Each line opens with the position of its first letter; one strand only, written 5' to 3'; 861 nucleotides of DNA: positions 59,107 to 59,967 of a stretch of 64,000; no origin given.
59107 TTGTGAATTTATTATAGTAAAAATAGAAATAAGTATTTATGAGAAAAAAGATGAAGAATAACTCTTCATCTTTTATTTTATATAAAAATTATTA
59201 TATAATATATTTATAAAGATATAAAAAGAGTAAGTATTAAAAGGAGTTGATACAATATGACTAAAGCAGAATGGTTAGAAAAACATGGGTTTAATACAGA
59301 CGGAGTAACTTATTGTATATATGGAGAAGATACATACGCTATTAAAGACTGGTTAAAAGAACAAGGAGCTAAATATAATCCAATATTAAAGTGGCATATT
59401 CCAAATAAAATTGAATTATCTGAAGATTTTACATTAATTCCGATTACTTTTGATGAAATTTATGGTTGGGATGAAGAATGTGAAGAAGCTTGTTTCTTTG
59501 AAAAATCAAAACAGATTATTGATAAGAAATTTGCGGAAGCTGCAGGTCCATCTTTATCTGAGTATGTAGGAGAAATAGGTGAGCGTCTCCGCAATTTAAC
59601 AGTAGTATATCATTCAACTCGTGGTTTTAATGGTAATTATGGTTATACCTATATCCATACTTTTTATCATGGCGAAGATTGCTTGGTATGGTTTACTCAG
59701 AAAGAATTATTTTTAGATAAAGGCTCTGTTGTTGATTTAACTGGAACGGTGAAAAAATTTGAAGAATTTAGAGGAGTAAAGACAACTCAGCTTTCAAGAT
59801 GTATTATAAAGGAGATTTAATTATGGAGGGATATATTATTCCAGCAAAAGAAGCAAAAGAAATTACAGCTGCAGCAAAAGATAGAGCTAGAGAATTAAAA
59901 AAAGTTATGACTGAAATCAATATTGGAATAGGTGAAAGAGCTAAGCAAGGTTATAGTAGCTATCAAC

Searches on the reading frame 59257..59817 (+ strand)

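Call 20: search_protein_families(library=phrogs, proteins=[window:59257-59817:+], max_evalue=0.01)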
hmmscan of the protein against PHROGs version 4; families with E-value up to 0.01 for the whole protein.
window:59257-59817:+ (187 aa): 5 families
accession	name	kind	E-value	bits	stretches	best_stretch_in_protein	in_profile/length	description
phrog_2319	-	unknown function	3.2e-21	77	1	79-186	292-398/399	-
phrog_30451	-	unknown function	1.8e-20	74.6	1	4-186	94-281/287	-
phrog_27218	-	unknown function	9.8e-09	36.3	1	99-186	105-191/192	-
phrog_3628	-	unknown function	3.7e-07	30.6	1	94-182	163-253/257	-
phrog_4095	-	unknown function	1.4e-06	29.1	1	101-185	133-226/234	-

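Call 21: search_protein_families(library=pfam, proteins=[window:59257-59817:+], max_evalue=0.01)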
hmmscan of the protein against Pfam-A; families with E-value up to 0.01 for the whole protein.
window:59257-59817:+ (187 aa): 0 families
